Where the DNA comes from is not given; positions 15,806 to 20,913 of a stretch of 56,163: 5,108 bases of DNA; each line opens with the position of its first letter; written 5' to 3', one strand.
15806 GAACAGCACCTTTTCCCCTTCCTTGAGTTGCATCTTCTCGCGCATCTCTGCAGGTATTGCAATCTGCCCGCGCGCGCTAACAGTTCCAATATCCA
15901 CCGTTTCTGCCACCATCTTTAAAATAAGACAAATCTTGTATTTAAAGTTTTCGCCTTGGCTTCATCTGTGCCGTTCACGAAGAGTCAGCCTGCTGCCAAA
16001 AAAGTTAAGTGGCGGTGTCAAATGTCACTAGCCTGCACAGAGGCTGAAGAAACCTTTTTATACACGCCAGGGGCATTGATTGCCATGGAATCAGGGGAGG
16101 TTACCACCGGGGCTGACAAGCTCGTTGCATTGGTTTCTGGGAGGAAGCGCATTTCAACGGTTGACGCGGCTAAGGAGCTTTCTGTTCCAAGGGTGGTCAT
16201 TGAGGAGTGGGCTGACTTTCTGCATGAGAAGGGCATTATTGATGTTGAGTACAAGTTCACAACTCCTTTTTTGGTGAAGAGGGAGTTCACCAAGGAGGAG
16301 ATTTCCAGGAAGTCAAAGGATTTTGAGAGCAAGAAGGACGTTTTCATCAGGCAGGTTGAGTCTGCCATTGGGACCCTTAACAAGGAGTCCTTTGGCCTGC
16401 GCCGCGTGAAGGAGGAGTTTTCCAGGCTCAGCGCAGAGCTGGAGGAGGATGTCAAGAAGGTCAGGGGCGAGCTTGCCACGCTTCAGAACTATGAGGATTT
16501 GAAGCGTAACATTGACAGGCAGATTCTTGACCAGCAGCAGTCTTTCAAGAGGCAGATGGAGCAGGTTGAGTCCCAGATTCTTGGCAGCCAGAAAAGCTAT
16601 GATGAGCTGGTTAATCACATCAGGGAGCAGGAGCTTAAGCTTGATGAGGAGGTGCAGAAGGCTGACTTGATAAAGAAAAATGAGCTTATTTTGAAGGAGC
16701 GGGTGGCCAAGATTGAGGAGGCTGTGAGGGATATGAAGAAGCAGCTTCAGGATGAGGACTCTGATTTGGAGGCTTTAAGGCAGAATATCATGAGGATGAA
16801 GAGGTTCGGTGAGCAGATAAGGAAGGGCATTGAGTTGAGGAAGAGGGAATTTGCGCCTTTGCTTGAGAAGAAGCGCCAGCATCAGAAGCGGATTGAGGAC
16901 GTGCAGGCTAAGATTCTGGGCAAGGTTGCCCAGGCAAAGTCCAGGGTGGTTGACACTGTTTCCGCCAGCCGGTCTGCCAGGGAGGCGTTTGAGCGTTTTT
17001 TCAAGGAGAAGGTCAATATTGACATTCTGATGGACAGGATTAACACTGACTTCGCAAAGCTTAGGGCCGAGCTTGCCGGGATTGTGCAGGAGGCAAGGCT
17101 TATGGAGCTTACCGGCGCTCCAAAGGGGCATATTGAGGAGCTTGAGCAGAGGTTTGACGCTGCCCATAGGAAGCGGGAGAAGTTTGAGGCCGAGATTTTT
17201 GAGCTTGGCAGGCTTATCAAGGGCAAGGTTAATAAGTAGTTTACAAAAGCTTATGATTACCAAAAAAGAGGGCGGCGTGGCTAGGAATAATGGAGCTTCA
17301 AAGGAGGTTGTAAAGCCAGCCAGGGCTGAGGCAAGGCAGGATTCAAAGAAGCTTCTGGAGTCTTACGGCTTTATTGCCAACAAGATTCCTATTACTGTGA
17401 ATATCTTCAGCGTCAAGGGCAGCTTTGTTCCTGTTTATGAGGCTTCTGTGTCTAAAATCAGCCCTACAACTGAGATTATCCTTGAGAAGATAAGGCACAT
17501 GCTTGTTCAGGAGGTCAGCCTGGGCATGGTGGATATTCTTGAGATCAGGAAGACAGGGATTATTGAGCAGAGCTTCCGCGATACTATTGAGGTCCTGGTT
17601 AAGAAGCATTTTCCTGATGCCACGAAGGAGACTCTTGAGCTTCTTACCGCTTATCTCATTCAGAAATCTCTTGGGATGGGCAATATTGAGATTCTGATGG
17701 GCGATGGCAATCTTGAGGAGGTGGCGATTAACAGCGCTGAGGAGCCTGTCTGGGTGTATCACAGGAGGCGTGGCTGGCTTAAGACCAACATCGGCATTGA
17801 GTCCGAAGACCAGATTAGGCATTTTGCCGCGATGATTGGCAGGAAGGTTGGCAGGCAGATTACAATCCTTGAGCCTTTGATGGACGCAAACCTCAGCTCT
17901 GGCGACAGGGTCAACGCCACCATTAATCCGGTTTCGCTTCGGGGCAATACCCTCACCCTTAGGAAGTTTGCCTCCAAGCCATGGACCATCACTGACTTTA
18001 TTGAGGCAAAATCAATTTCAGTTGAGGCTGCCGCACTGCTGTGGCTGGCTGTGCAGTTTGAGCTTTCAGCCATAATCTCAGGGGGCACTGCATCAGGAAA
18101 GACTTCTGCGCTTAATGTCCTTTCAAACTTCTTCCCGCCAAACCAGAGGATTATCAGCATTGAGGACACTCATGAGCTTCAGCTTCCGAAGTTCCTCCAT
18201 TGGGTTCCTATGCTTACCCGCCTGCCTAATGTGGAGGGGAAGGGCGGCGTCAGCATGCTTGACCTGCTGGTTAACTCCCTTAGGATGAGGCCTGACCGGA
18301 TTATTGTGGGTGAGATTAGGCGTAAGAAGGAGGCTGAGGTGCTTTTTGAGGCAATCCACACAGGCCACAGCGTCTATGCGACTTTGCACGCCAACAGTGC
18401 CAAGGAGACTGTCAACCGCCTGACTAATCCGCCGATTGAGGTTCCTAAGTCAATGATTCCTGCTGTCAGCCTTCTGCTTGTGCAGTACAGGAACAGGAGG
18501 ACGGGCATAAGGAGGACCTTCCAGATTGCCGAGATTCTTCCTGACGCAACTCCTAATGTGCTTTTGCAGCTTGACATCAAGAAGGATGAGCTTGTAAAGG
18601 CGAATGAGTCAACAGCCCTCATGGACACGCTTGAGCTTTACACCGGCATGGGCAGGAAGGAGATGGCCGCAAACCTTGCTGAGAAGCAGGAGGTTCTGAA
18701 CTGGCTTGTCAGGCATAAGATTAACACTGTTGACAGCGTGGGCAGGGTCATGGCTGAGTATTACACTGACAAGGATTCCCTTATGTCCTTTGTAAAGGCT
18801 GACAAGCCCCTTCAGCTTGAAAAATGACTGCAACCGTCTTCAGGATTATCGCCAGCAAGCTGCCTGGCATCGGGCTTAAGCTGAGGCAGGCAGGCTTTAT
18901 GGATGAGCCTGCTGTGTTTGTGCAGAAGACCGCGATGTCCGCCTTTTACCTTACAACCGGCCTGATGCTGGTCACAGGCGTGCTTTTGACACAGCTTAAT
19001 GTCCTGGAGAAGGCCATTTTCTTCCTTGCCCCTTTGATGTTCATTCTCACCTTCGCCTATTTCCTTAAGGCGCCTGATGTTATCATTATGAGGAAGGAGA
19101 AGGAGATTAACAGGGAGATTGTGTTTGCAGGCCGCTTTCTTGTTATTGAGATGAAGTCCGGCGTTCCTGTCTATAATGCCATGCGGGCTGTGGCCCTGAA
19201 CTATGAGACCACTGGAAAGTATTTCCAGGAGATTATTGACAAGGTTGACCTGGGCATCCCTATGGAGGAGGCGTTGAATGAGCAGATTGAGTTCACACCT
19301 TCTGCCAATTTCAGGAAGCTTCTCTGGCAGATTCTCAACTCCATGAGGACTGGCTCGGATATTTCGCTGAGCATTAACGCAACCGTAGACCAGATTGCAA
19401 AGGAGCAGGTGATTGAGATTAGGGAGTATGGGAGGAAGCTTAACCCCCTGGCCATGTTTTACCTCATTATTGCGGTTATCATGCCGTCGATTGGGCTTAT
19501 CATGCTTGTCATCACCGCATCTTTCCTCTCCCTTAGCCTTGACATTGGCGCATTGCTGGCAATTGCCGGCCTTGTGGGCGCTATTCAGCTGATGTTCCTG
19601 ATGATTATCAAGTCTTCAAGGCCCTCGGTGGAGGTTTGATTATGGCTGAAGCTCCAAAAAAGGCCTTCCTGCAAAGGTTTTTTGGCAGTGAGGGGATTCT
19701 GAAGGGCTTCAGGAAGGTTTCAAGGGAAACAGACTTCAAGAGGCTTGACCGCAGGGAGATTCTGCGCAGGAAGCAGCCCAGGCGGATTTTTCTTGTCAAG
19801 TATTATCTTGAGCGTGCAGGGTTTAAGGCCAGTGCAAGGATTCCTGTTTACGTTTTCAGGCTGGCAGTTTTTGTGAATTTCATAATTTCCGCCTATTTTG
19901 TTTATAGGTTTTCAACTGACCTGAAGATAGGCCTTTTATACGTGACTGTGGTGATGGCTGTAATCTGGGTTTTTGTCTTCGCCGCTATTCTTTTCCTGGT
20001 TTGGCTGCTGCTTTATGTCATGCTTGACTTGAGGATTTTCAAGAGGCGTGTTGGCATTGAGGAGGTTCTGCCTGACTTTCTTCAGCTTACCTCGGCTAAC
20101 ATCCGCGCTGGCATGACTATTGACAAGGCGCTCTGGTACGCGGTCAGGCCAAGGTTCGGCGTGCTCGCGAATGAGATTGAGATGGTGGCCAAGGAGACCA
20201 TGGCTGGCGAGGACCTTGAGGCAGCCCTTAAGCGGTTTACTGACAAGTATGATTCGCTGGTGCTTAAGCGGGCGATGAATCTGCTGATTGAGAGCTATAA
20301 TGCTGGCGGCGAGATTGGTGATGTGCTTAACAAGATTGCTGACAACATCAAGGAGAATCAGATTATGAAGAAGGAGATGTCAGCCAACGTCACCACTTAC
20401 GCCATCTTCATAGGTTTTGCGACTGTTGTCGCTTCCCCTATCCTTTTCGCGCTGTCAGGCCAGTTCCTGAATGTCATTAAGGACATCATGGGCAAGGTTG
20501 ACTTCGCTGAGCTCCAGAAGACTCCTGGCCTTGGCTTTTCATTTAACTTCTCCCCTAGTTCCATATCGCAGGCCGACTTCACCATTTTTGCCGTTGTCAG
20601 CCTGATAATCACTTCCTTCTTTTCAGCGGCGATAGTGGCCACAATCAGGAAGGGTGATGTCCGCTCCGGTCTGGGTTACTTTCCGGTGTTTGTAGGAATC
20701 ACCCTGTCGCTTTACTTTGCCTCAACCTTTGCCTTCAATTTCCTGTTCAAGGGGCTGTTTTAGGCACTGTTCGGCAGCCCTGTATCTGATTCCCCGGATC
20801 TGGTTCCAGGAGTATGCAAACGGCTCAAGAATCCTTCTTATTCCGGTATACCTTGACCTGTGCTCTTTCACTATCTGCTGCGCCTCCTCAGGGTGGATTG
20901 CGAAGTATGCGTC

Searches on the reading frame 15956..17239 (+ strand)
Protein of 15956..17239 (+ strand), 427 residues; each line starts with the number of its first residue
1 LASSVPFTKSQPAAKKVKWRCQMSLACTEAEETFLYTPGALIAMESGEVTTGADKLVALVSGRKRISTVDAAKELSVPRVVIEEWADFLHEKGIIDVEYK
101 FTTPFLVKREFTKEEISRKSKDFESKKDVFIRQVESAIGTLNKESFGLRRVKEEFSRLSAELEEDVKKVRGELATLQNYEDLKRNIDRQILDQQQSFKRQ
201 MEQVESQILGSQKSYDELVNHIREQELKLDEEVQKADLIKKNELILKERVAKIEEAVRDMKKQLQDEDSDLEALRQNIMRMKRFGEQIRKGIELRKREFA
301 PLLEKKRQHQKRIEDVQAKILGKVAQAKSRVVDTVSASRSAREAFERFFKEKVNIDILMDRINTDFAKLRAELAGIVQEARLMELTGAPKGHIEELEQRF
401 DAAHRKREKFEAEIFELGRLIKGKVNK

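Call 5: search_protein_families(library=pfam, proteins=[window:15956-17239:+], max_evalue=0.01)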
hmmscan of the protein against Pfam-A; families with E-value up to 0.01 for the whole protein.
window:15956-17239:+ (427 aa): 0 families

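Call 54: search_protein_families(library=ncbifam, proteins=[window:15956-17239:+], max_evalue=0.01)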
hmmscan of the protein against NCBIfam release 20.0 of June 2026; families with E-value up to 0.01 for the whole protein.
window:15956-17239:+ (427 aa): 3 families
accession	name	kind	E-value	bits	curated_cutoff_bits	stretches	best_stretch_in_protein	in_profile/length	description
TIGR02169.1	SMC_prok_A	equivalog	1.3e-06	26.5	729.4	1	107-417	171-475/1165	chromosome segregation protein SMC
TIGR02168.1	SMC_prok_B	equivalog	4.6e-06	24.7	567.35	1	117-384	231-497/1181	chromosome segregation protein SMC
NF045487.1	ASRP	equivalog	0.0026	16.5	300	0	266-422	115-273/593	archaea-specific SMC-related protein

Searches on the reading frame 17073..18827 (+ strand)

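Call 5: search_protein_families(library=pfam, proteins=[window:17073-18827:+], max_evalue=0.01)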
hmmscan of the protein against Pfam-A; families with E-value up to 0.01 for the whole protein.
window:17073-18827:+ (584 aa): 1 family
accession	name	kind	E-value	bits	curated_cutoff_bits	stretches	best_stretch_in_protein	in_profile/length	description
PF00437.27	T2SSE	-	2.8e-36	125.4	24.9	1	266-452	69-257/370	Type II/IV secretion system protein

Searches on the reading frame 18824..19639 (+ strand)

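Call 34: search_protein_families(library=pfam, proteins=[window:18824-19639:+], max_evalue=0.01)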
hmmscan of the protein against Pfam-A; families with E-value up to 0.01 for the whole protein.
window:18824-19639:+ (271 aa): 1 family
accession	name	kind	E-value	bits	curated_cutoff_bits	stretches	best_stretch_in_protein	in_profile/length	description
PF00482.28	T2SSF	-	4e-14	53.1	25.2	1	105-227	4-124/125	Type II secretion system (T2SS), protein F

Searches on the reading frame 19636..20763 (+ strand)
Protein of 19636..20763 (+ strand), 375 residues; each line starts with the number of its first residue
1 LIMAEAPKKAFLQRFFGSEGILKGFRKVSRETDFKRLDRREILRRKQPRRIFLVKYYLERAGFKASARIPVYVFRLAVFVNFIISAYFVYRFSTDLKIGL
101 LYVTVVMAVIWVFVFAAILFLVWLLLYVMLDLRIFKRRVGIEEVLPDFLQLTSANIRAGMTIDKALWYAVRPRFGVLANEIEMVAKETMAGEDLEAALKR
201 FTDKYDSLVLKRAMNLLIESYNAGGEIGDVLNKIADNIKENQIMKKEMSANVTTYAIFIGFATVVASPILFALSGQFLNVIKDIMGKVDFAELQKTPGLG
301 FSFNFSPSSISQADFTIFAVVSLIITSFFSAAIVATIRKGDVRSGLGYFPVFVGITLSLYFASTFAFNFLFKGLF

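Call 34: search_protein_families(library=pfam, proteins=[window:19636-20763:+], max_evalue=0.01)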
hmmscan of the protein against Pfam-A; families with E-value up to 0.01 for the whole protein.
window:19636-20763:+ (375 aa): 1 family
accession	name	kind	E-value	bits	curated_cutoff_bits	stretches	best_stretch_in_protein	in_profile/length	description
PF00482.28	T2SSF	-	6.2e-16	58.9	25.2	1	148-273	1-123/125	Type II secretion system (T2SS), protein F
